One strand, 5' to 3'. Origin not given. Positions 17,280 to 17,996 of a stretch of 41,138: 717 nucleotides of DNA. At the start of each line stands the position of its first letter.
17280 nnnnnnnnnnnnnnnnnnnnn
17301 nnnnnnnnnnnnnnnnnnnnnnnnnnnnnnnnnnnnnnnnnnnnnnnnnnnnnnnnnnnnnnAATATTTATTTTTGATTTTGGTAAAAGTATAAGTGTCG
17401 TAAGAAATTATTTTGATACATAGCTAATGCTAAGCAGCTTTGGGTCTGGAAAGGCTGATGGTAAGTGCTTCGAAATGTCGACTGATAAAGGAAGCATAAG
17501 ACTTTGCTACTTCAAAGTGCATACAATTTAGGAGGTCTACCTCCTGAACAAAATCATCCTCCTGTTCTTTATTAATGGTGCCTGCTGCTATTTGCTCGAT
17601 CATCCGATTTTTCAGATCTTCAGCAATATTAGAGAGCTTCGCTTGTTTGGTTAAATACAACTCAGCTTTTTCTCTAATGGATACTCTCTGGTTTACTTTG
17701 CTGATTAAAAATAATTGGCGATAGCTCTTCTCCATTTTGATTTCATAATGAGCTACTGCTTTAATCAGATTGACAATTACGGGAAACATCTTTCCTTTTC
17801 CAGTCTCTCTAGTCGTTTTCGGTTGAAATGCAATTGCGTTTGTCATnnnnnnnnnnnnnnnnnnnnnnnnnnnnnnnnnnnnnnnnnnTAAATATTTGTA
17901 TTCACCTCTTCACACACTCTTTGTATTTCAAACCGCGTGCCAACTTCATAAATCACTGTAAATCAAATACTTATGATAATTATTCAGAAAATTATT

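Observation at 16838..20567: Sigma-54-type promoter drives an unknown protein plus an ECF sigma factor, divergent from a PAS-only sigma-54 activator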

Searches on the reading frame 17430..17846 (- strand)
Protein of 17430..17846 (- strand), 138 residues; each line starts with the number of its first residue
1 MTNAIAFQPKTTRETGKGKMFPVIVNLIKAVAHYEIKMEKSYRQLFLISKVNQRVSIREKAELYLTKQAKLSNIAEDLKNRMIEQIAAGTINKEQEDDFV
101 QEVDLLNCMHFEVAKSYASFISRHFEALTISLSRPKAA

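Call 3: search_protein_families(library=pfam, proteins=[window:17430-17846:-], max_evalue=0.01)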
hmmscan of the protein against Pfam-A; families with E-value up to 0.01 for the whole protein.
window:17430-17846:- (138 aa): 0 families

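Call 8: find_homologous_proteins(query=window:17430-17846:-, max_evalue=0.001)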
Query window:17430-17846:- (138 aa): 4 proteins with E <= 0.001 among 6 candidates.
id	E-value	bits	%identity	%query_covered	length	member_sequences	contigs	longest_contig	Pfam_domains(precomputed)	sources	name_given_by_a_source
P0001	2.5e-81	288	99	100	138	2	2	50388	-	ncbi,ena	-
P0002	3.9e-51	190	71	100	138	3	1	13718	-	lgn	-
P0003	3.2e-39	152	60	100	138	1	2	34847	-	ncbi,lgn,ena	-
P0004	5.7e-34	135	56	100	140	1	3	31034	-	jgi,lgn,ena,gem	-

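Call 10: find_encoding_contigs(protein=P0002, flank=6000, max_places=3)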
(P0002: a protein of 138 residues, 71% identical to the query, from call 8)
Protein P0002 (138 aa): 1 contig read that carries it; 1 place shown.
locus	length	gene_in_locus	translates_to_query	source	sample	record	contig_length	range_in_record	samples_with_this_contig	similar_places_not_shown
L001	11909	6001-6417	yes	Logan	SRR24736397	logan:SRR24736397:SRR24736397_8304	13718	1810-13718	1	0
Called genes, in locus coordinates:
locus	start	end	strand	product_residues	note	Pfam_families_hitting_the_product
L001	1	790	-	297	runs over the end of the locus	PF00924:MS_channel_2nd, PF21082:MS_channel_3rd (weak)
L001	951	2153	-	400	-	PF00512:HisKA (faint), PF02518:HATPase_c, PF14501:HATPase_c_5 (faint)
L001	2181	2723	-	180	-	PF00072:Response_reg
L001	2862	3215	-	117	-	PF00085:Thioredoxin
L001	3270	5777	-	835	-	PF00989:PAS (weak), PF13426:PAS_9, PF08447:PAS_3 (weak), PF00158:Sigma54_activat, PF07724:AAA_2, PF07728:AAA_5, PF14532:Sigma54_activ_2, PF25601:AAA_lid_14, +5 more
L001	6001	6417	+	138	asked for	-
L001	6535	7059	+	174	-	PF04542:Sigma70_r2, PF08281:Sigma70_r4_2, PF04545:Sigma70_r4 (weak)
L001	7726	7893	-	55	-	-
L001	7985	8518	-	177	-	PF11322:DUF3124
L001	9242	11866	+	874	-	PF00521:DNA_topoisoIV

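Call 11: find_encoding_contigs(protein=P0003, flank=6000, max_places=3)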
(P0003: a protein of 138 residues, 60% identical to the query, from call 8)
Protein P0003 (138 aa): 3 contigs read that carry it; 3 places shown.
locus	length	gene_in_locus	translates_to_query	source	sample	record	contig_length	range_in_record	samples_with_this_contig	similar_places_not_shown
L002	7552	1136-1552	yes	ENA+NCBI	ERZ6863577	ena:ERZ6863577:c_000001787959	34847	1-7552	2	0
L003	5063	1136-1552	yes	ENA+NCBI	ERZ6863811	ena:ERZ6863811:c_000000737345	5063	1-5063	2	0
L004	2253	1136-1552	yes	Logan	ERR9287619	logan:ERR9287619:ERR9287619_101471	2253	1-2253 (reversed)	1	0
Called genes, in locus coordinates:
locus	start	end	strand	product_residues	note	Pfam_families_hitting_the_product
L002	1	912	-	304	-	?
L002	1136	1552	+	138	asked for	-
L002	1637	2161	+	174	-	PF04542:Sigma70_r2, PF08281:Sigma70_r4_2, PF04545:Sigma70_r4 (weak)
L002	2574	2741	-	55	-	-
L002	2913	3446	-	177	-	PF11322:DUF3124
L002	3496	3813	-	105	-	-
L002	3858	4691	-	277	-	PF00582:Usp (faint)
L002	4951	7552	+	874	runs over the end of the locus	PF00521:DNA_topoisoIV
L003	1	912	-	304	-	?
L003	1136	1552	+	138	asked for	-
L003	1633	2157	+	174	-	PF04542:Sigma70_r2, PF08281:Sigma70_r4_2, PF04545:Sigma70_r4 (weak)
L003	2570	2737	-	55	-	-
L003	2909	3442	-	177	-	PF11322:DUF3124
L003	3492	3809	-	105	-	-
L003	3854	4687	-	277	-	PF00582:Usp (faint)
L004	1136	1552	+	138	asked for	-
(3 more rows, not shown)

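Call 12: find_encoding_contigs(protein=P0004, flank=6000, max_places=3)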
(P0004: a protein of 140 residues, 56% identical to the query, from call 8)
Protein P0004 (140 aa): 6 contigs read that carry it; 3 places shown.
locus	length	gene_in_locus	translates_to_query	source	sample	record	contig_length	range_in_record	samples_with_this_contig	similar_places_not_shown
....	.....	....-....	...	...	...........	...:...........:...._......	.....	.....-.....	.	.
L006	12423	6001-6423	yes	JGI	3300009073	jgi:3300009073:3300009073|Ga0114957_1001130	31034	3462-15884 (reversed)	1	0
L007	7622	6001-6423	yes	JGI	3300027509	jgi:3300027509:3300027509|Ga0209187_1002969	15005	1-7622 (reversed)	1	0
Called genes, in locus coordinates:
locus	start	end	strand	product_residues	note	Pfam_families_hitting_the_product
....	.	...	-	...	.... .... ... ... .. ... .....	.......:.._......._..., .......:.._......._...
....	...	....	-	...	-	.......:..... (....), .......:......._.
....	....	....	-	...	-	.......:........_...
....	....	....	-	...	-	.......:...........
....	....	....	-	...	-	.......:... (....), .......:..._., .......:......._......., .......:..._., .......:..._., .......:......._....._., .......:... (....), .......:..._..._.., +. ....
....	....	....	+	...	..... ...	-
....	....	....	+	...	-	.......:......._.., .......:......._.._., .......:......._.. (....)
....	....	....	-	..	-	-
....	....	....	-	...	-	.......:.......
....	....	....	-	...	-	-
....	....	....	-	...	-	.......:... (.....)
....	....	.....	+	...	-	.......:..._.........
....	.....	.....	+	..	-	-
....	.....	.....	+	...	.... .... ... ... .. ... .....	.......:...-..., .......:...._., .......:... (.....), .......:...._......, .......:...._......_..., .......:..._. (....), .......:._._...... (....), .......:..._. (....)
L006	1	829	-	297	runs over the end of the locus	PF00924:MS_channel_2nd, PF21082:MS_channel_3rd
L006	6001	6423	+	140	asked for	-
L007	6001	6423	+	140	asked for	-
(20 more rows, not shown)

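Call 21: search_protein_families(library=ncbifam, proteins=[window:17430-17846:-], max_evalue=0.01)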
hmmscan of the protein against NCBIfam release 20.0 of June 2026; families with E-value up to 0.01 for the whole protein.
window:17430-17846:- (138 aa): 0 families

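Call 25: search_protein_representatives(alignment_id=A1)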
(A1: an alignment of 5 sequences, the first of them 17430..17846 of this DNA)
Query: 5 sequences, 138 profile positions. Proteins with E-value up to 0.001 (for the whole library): 27; up to 1e-10: 15; up to 1e-30: 2. The best 27 are listed.
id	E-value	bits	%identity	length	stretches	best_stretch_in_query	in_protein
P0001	5.6e-76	269.4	-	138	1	1-138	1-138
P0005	5.8e-61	220.8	-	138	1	1-138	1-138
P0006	6.3e-20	87.9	-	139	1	21-131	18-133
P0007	4.6e-18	81.8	-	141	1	22-133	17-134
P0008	1.1e-15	74.2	-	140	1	21-135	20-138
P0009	5.3e-15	71.9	-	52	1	20-70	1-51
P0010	3.2e-14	69.4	-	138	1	22-134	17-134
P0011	3.7e-14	69.2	-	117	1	42-136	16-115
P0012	3.7e-14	69.2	-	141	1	3-137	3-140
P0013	8.4e-14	68.0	-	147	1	37-133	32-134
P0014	2.2e-13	66.7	-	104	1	38-138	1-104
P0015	3.1e-13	66.2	-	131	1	24-135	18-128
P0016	7.3e-13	65.0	-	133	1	33-125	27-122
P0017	5.5e-12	62.1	-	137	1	33-133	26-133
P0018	5.1e-11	59.0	-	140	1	24-134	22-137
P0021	8.0e-10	55.1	-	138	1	26-129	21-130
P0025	4.9e-07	46.1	-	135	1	43-126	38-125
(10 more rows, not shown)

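Call 28: find_related_loci(query=A1, collection=genome_contigs, flank=7000)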
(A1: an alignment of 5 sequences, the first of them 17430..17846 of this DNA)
Query A1 (138 aa) in genome_contigs; peptide patterns used: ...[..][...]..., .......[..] (x = any residue, [..] = any of these).
22 stretches matched a pattern; 4 encode a relative of the query (tblastn E <= 1e-3); 4 distinct loci.
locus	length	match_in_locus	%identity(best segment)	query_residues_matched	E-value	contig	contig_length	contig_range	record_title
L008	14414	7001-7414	70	1-138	4e-61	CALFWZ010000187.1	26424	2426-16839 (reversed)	MAG: uncultured Saprospiraceae bacterium isolate L1_Bin_Bin_172_1 genome assembly, contig: c_000000218046, whole genome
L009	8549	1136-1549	60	1-138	1e-48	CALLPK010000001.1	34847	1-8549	MAG: uncultured Saprospiraceae bacterium isolate H3_Bin_Bin_89_1 genome assembly, contig: c_000001787959, whole genome s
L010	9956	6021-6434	58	1-138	1e-44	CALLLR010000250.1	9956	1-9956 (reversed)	MAG: uncultured Saprospiraceae bacterium isolate L3_Bin_METABAT__114_1 genome assembly, contig: c_000000423269, whole ge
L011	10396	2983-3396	46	1-138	6e-34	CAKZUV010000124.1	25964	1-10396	MAG: uncultured Saprospiraceae bacterium isolate L4_Bin_Bin_16_1 genome assembly, contig: c_000000102501, whole genome s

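Call 32: find_homologous_proteins(query=A3, max_evalue=0.001)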
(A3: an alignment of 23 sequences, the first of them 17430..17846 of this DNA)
Query A3 (23 sequences) (138 aa, profile of the alignment): 11 proteins with E <= 0.001 among 696 candidates.
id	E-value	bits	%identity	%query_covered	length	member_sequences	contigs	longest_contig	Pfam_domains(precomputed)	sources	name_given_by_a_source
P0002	6.7e-41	157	71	100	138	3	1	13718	-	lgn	-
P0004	8.4e-40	154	56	100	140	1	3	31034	-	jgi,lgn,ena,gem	-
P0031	9.6e-40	153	33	100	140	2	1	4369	-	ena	-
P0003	1.7e-39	153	60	100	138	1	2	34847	-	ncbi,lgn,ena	-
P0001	3.5e-38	148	99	100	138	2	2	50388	-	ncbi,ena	-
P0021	1.5e-36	143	30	75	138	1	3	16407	-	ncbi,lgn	-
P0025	1.2e-31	127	35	61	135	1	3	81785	-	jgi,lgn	-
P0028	1.9e-30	123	35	74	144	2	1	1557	-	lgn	-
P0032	1.2e-26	111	31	64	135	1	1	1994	-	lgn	-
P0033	1.1e-24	105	32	62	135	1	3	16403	-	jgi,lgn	-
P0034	1.3e-23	101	29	62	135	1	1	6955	-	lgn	-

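Call 33: find_encoding_contigs(protein=P0021, flank=6000, max_places=2)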
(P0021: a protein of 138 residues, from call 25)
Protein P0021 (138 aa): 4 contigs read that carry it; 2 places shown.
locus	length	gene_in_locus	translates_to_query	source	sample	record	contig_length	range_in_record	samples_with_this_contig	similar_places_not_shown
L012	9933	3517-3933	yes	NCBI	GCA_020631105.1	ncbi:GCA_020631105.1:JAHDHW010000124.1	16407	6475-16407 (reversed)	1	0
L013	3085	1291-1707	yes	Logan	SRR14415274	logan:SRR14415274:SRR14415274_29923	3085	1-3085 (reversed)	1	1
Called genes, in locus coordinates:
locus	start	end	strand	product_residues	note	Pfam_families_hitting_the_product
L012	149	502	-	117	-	PF13848:Thioredoxin_6 (weak), PF00085:Thioredoxin, PF13098:Thioredoxin_2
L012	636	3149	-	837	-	PF00989:PAS, PF08447:PAS_3, PF13426:PAS_9, PF08448:PAS_4, PF13426:PAS_9, PF00158:Sigma54_activat, PF07724:AAA_2, PF07728:AAA_5, +5 more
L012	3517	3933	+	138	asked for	-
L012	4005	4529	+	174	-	PF07638:Sigma70_ECF (faint), PF04542:Sigma70_r2, PF08281:Sigma70_r4_2, PF04545:Sigma70_r4 (weak)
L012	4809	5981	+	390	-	PF01594:AI-2E_transport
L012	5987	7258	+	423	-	PF10011:DUF2254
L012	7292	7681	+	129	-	PF01679:Pmp3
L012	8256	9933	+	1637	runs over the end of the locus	PF05359:DUF748, PF04357:TamB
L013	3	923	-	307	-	?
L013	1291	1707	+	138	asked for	-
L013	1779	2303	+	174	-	PF07638:Sigma70_ECF (faint), PF04542:Sigma70_r2, PF08281:Sigma70_r4_2, PF04545:Sigma70_r4 (weak)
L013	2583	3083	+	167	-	?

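Call 34: find_encoding_contigs(protein=P0025, flank=6000, max_places=2)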
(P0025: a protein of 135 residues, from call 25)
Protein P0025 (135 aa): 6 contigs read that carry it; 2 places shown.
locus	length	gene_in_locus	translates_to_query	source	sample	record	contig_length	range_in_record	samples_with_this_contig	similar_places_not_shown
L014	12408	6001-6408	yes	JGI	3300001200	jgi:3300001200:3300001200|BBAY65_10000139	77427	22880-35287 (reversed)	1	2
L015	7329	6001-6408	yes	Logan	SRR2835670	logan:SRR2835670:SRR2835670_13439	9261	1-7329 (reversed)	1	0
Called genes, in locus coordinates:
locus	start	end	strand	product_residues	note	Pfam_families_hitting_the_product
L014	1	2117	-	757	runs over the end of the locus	PF08446:PAS_2, PF01590:GAF, PF00360:PHY, PF00512:HisKA, PF02518:HATPase_c, PF14501:HATPase_c_5 (weak)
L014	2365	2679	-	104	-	PF00085:Thioredoxin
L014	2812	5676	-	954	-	PF13426:PAS_9 (weak), PF00989:PAS, PF13426:PAS_9, PF00158:Sigma54_activat, PF14532:Sigma54_activ_2, PF07724:AAA_2, PF07728:AAA_5, PF25601:AAA_lid_14, +5 more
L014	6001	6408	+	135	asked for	-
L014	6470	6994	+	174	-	PF07638:Sigma70_ECF (weak), PF04542:Sigma70_r2, PF08281:Sigma70_r4_2, PF04545:Sigma70_r4 (weak)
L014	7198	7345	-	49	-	-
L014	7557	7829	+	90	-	PF04542:Sigma70_r2 (weak)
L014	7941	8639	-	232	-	PF00657:Lipase_GDSL, PF13472:Lipase_GDSL_2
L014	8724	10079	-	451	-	PF12895:ANAPC3 (faint), PF07719:TPR_2 (faint), PF14559:TPR_19 (faint), PF13424:TPR_12 (weak)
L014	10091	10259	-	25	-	-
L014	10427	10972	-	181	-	PF14224:DUF4331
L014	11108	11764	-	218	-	PF14224:DUF4331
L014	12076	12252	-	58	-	-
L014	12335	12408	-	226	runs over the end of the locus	PF13441:Gly-zipper_YMGG, PF13488:Gly-zipper_Omp, PF00691:OmpA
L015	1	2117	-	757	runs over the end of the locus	PF08446:PAS_2, PF01590:GAF, PF00360:PHY, PF00512:HisKA, PF02518:HATPase_c, PF14501:HATPase_c_5 (weak)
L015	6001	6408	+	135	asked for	-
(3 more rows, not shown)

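Call 35: find_encoding_contigs(protein=P0031, flank=6000, max_places=2)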
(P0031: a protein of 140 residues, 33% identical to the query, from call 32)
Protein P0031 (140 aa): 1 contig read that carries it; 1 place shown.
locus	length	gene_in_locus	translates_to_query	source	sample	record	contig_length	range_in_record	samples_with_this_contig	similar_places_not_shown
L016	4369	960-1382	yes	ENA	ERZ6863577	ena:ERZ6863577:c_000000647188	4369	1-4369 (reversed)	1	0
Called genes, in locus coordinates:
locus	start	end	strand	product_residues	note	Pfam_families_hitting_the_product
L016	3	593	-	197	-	?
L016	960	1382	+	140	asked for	-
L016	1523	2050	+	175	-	PF04542:Sigma70_r2, PF08281:Sigma70_r4_2, PF04545:Sigma70_r4 (weak)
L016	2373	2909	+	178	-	PF11322:DUF3124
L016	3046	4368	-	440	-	?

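Call 36: find_encoding_contigs(protein=P0033, flank=6000, max_places=2)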
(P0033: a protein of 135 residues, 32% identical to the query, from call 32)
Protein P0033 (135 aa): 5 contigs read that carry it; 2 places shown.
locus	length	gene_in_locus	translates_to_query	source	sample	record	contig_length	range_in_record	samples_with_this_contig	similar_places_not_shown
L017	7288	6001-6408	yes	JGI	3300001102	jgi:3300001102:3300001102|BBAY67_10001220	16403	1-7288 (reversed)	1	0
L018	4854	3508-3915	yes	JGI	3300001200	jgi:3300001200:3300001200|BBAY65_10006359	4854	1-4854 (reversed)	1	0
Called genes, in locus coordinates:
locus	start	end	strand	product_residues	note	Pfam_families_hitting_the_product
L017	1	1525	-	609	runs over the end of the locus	PF01590:GAF, PF00360:PHY, PF00512:HisKA, PF02518:HATPase_c, PF14501:HATPase_c_5 (weak)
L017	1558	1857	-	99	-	PF08446:PAS_2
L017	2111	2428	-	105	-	PF00085:Thioredoxin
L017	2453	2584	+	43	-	-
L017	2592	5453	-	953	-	PF13426:PAS_9 (weak), PF00989:PAS (weak), PF13426:PAS_9, PF00158:Sigma54_activat, PF14532:Sigma54_activ_2, PF07724:AAA_2 (weak), PF07728:AAA_5, PF25601:AAA_lid_14, +4 more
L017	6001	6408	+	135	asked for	-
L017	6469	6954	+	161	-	PF07638:Sigma70_ECF (weak), PF04542:Sigma70_r2, PF08281:Sigma70_r4_2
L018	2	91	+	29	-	?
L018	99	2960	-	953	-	PF13426:PAS_9 (weak), PF00989:PAS (weak), PF13426:PAS_9, PF00158:Sigma54_activat, PF14532:Sigma54_activ_2, PF07724:AAA_2 (weak), PF07728:AAA_5, PF25601:AAA_lid_14, +4 more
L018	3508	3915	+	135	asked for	-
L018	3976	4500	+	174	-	PF07638:Sigma70_ECF (weak), PF04542:Sigma70_r2, PF08281:Sigma70_r4_2, PF04545:Sigma70_r4 (weak)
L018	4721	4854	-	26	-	?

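Call 40: search_solved_structures(query=A3, max_evalue=10)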
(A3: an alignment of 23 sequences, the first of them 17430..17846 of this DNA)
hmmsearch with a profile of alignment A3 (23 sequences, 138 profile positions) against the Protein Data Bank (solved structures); distinct sequences matched with E-value up to 10: 22.
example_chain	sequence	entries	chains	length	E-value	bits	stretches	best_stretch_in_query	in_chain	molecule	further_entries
7rkc_A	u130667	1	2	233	8.6e-08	35.3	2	32-71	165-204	D_3_633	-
8tm9_A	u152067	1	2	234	1.2e-06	31.6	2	34-71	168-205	D_3_633_8x peptide bound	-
8tlp_A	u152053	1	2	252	1.5e-06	31.2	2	34-71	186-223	D_3_633_8x, no peptide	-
8fbj_A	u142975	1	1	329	0.0048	19.9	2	17-75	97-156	KWOCA_60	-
9tas_A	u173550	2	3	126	0.09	15.8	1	53-109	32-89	De novo photoenzyme photoABLE1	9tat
9taq_A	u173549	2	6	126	0.2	14.7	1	53-109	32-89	De novo photoenzyme variant ABLE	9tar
8gjg_A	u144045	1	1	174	0.37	13.8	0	18-58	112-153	gluc_A04_0005 Binder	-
6x8n_A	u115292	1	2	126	0.64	13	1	53-109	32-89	De novo designed ABLE protein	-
9r1j_A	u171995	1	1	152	0.73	12.9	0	12-74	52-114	sc-apCC-4-NR-1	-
8a3k_UNK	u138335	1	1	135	0.81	12.7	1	17-75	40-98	sc-apCC-4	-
8ej4_K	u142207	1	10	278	0.9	12.6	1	97-124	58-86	Serine/threonine-protein kinase Nek7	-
9nfq_C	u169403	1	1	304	1.1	12.3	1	97-124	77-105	Serine/threonine-protein kinase Nek7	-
9h59_C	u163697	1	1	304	1.1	12.3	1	97-124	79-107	Serine/threonine-protein kinase Nek7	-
8ws1_A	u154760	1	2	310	1.1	12.3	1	97-124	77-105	Serine/threonine-protein kinase Nek7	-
2wqm_A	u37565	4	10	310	1.1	12.3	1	97-124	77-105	SERINE/THREONINE-PROTEIN KINASE NEK7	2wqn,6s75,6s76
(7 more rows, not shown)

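Call 47: predict_structure(alignment_id=A4)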
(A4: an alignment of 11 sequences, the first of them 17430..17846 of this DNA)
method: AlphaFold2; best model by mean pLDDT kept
length: 138 residues; sequences in the alignment: 11
mean_pLDDT: 80.8   pTM: 0.69
mean pLDDT of the five models: 80.8, 80.5, 79.9, 79.2, 77.8
residues with pLDDT >= 90: 80; 70-90: 24; 50-70: 14; < 50: 20
segments of 3 or more residues with pLDDT < 50: 1-18
pLDDT, mean of each block of 10 residues (from residue 1): 40 44 86 94 93 89 95 96 86 89 95 92 75 52
secondary structure, 60 per line:
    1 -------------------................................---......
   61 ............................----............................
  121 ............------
elements in order: H20-51 H55-88 H93-132
